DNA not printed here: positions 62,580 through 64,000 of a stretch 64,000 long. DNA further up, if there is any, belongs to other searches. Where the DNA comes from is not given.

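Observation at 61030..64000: Locus 2: low-GC patch with Zn-ribbon protein, XRE-HTH paralog, REC paralog overlapping a HerA-like NTPase. A candidate novel signalling/defence module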

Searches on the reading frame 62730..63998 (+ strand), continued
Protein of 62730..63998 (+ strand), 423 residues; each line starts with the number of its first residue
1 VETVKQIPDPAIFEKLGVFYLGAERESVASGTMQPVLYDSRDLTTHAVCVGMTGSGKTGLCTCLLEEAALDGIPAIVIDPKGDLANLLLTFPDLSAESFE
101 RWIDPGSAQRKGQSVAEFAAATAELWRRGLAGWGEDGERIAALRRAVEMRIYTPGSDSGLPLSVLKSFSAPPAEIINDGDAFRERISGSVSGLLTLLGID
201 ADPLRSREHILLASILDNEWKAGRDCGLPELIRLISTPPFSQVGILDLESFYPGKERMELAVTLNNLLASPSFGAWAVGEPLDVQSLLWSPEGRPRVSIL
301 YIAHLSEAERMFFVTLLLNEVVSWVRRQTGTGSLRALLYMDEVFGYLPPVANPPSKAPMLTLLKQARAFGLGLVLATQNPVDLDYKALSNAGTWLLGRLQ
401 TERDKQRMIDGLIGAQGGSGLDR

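Call 52: fold_search(model_id=the predicted structure, library=pdb)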
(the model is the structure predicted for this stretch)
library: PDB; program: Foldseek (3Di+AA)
matches with E <= 10: 800; with E <= 0.001: 118
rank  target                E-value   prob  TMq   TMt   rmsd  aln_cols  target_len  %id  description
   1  7wrw_A                1.6e-10  1.00  0.52  0.39   9.8       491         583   16  Structure of Deinococcus radiodurans HerA (released 2023-02-01)
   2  7wrx_C                6.9e-10  1.00  0.49  0.37  10.7       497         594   19  Structure of Deinococcus radiodurans HerA-ADP complex (released 2023-02-01)
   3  9x1m_A                9.1e-10  1.00  0.43  0.33  10.2       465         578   15  The cryo-EM structure of HerA-NurA complex with AMPPNP and dsDNA from Thermococcus kodakarensis (released 2026-02-04)
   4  7wrw_B                1.5e-09  1.00  0.54  0.41   9.7       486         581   16  Structure of Deinococcus radiodurans HerA (released 2023-02-01)
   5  7wrx_B                2.1e-09  1.00  0.46  0.35  11.6       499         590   18  Structure of Deinococcus radiodurans HerA-ADP complex (released 2023-02-01)
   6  7wrx_E                2.9e-09  1.00  0.49  0.37  11.1       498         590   16  Structure of Deinococcus radiodurans HerA-ADP complex (released 2023-02-01)
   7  8wod_D                3.1e-09  1.00  0.46  0.40   9.6       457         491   16  Cryo-EM structure of SIR2/HerA complex (released 2024-09-11)
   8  4d2i_B                3.3e-09  1.00  0.46  0.43   8.0       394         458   15  Crystal structure of the HerA hexameric DNA translocase from Sulfolobus solfataricus bound to AMP-PNP (released 2014-12-03)
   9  7wrx_A                3.4e-09  1.00  0.51  0.38  10.0       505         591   16  Structure of Deinococcus radiodurans HerA-ADP complex (released 2023-02-01)
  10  4d2i_A                4.7e-09  1.00  0.48  0.44   8.3       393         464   14  Crystal structure of the HerA hexameric DNA translocase from Sulfolobus solfataricus bound to AMP-PNP (released 2014-12-03)
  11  8wld_A                6.2e-09  1.00  0.45  0.40  10.9       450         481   18  Cryo-EM structure of SIR2/HerA antiphage complex (released 2024-09-11)
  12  8wj3_D                6.2e-09  1.00  0.46  0.40  10.1       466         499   14  Cryo-EM structure of a bacterial protein (released 2024-09-11)
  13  9x1l_A                7.3e-09  1.00  0.44  0.34   9.3       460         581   16  The cryo-EM structure of HerA-NurA complex with AMPPNP from Thermococcus kodakarensis (released 2026-02-04)
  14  8wof_D                8.5e-09  1.00  0.44  0.35  13.6       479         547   17  Cryo-EM structure of SIR2/HerA complex (released 2024-09-11)
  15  8woc_D                1.4e-08  1.00  0.44  0.35  13.7       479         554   17  Cryo-EM structure of SIR2/HerA complex (released 2024-09-11)
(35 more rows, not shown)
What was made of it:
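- HerA-fold ATPases anchor Sir2-HerA, DUF4297-HerA and TdpAB, and these are the closest structural matches after D. radiodurans HerA (call 52).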

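Call 58: search_protein_families(library=pfam, proteins=[L035:3059-4042:+, L009:96-1172:-, L005:3186-3521:+, L005:3687-4000:+, L005:337-1035:+, L005:5482-6315:+], max_evalue=0.01)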
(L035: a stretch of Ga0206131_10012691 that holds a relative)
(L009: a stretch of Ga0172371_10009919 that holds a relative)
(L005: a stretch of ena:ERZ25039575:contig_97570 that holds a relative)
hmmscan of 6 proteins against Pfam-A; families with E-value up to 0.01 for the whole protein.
L035:3059-4042:+ (328 aa): 2 families
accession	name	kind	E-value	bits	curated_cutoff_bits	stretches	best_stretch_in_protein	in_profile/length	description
PF00072.30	Response_reg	-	1.6e-12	48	30.2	2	88-162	39-109/111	Response regulator receiver domain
PF00989.32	PAS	-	1e-05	25.9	22.6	1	202-257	4-59/113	PAS fold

L009:96-1172:- (359 aa): 2 families
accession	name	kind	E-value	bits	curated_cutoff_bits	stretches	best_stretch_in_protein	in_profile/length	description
PF00072.30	Response_reg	-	2e-16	60.5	30.2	1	234-345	2-110/111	Response regulator receiver domain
PF02599.21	CsrA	-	3.8e-14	52.8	27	1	103-150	1-47/53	Global regulator protein family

L005:3186-3521:+ (111 aa): 1 family
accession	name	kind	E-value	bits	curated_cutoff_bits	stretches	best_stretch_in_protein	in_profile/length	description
PF00512.31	HisKA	-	3.9e-05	24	26.9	1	32-88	12-65/66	His Kinase A (phospho-acceptor) domain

L005:3687-4000:+ (104 aa): 1 family
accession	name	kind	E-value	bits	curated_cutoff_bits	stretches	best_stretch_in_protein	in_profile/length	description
PF02518.31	HATPase_c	-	1.2e-19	71.2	26.4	1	2-71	40-110/111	Histidine kinase-, DNA gyrase B-, and HSP90-like ATPase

L005:337-1035:+ (232 aa): 0 families

L005:5482-6315:+ (277 aa): 1 family
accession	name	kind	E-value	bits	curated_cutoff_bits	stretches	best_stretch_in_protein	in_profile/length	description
PF14362.11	DUF4407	-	0.0045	16.8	31.3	1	116-240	110-232/297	Domain of unknown function (DUF4407)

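Call 77: find_related_loci(query=A2, collection=viral_contigs, flank=5000)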
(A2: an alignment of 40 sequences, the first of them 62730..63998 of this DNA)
Query A2 (423 aa) in viral_contigs; peptide patterns used: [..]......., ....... (x = any residue, [..] = any of these).
50 stretches matched a pattern; 2 encode a relative of the query (tblastn E <= 1e-3); 2 distinct loci.
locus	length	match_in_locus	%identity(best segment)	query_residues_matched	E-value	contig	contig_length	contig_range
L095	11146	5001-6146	56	19-412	4e-149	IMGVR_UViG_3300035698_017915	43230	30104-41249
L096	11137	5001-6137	44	18-412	1e-100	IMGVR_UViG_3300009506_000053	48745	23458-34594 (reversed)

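Call 79: search_protein_families(library=phrogs, proteins=[window:62730-63998:+], max_evalue=0.01)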
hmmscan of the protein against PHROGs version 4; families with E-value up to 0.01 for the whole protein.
window:62730-63998:+ (423 aa): 2 families
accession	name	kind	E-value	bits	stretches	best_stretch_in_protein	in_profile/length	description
phrog_7035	-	unknown function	4e-17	62.9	2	362-407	521-566/969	-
phrog_2666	-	head and packaging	1.4e-11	44.8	2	335-408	422-493/555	terminase large subunit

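Call 80: search_protein_families(library=pfam, proteins=[L002:7206-7736:-, L003:5241-5801:-], max_evalue=0.01)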
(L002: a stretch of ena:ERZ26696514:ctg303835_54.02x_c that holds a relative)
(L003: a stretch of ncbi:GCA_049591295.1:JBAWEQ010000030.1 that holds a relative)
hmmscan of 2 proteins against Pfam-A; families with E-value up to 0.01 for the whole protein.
L002:7206-7736:- (176 aa): 0 families

L003:5241-5801:- (186 aa): 0 families
